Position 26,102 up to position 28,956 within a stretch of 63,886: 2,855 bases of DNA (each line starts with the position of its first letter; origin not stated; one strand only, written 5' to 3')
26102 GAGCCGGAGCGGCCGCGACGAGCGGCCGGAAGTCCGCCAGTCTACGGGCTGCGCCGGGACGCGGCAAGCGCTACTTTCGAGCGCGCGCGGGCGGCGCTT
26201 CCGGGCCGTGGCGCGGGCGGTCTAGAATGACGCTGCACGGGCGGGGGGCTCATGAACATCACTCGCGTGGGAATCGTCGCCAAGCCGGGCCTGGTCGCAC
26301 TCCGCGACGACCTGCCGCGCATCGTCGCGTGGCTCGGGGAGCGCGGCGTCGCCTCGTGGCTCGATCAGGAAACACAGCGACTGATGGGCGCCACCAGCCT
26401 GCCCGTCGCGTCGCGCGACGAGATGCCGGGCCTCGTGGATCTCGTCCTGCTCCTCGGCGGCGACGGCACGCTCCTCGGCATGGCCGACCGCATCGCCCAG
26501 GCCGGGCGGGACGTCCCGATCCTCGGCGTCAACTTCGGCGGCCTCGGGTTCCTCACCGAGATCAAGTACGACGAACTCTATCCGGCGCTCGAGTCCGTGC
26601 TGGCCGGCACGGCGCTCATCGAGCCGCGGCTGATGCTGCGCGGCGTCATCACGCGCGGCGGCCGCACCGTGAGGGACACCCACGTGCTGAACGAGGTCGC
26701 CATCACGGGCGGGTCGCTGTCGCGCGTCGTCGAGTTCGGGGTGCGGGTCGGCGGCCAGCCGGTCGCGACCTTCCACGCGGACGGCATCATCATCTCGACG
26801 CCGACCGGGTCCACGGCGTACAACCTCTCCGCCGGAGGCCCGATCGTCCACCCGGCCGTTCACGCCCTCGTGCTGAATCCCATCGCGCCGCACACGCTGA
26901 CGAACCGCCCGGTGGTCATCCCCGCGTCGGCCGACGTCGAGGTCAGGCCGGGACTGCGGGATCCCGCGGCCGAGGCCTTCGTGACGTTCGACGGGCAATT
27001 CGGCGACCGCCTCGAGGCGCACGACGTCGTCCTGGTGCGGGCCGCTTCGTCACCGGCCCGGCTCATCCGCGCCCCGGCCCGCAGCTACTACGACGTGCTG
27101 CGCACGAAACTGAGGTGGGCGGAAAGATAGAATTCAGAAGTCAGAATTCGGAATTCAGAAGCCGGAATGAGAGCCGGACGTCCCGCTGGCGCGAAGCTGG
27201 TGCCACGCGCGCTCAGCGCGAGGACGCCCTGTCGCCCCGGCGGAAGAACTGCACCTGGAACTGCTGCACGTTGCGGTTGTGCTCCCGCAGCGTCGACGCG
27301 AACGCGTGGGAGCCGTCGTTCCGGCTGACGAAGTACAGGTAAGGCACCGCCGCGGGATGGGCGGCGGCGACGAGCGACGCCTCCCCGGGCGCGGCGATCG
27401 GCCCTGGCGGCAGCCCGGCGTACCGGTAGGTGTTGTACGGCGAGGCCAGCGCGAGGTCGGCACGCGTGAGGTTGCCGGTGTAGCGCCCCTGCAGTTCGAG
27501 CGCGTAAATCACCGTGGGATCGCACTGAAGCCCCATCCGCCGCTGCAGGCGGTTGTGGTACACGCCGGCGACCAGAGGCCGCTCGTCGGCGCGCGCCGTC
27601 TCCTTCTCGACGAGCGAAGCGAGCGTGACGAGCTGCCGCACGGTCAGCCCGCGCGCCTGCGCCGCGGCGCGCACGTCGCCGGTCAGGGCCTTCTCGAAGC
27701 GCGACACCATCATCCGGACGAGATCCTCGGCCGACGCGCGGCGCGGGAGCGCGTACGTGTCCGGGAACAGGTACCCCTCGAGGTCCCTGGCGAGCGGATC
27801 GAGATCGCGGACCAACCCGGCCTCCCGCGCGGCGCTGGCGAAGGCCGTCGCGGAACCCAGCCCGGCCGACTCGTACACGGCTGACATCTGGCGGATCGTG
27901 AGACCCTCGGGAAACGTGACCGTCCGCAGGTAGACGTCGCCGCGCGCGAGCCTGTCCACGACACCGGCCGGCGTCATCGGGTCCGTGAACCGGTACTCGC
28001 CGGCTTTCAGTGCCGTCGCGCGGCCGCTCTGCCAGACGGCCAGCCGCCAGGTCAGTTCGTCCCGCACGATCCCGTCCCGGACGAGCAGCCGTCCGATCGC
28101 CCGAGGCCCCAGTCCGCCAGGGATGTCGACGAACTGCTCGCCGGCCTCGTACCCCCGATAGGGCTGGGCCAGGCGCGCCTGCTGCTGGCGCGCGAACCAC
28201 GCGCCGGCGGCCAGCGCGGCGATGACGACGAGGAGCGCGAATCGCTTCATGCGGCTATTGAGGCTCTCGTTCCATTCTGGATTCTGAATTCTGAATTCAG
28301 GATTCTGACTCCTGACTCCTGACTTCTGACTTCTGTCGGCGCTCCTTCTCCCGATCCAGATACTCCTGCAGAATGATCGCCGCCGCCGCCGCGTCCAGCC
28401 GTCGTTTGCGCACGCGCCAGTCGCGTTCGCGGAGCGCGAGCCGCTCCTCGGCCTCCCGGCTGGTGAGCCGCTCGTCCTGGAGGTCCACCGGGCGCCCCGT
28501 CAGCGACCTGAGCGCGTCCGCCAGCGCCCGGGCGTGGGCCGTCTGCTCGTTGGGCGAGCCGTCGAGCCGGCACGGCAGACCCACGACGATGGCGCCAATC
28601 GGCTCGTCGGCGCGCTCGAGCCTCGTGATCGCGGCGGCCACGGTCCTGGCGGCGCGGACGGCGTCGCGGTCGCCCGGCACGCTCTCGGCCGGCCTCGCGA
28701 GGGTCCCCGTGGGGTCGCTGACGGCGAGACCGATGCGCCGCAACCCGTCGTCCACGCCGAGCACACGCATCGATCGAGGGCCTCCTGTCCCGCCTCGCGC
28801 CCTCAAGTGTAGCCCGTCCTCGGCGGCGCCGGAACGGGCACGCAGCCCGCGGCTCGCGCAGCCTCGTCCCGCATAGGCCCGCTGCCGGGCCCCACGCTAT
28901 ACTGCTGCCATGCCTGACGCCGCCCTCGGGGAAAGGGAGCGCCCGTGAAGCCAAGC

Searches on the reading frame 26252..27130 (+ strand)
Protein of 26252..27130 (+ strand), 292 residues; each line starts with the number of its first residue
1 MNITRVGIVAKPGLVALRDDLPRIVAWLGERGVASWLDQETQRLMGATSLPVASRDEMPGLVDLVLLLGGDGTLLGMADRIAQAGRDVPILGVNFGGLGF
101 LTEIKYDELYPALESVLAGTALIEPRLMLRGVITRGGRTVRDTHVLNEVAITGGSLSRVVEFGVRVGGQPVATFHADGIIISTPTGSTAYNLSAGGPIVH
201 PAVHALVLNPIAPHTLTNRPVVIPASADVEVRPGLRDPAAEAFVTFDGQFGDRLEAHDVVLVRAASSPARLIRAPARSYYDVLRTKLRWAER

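Call 12: search_protein_families(library=pfam, proteins=[window:26252-27130:+])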
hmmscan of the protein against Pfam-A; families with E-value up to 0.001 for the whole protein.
window:26252-27130:+ (292 aa): 2 families
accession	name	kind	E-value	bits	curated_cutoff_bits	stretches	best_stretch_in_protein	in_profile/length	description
PF20143.4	NAD_kinase_C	-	7.8e-32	110.1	23.7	1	146-273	1-125/126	ATP-NAD kinase C-terminal domain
PF01513.26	NAD_kinase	-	5.1e-14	53.1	25.5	1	52-119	63-128/130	ATP-NAD kinase N-terminal domain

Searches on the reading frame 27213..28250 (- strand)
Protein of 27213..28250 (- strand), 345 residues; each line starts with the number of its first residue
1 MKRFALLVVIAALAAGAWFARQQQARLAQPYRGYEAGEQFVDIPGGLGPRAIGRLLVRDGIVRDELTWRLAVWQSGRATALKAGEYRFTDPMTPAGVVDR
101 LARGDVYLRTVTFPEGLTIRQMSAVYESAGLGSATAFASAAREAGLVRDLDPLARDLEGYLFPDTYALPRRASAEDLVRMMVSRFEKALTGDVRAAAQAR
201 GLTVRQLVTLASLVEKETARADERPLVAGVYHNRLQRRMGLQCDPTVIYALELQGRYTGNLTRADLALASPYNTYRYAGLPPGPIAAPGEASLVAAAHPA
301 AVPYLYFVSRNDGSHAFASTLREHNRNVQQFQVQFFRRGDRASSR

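Call 12: search_protein_families(library=pfam, proteins=[window:27213-28250:-])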
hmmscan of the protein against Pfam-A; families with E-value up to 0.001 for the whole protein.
window:27213-28250:- (345 aa): 1 family
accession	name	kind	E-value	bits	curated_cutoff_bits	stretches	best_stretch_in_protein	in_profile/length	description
PF02618.21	YceG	-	4.8e-87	292.4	32.4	1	41-330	1-275/275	YceG-like family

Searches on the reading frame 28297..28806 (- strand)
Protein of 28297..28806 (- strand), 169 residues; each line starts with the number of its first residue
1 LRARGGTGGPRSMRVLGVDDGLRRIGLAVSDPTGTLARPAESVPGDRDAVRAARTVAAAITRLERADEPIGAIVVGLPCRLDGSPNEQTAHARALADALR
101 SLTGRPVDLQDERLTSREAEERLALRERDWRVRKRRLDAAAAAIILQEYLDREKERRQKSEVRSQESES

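Call 12: search_protein_families(library=pfam, proteins=[window:28297-28806:-])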
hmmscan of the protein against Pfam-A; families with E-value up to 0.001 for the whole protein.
window:28297-28806:- (169 aa): 1 family
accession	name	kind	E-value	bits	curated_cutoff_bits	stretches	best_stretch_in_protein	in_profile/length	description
PF03652.20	RuvX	-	1.7e-32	113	29.2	1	13-151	1-133/134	Holliday junction resolvase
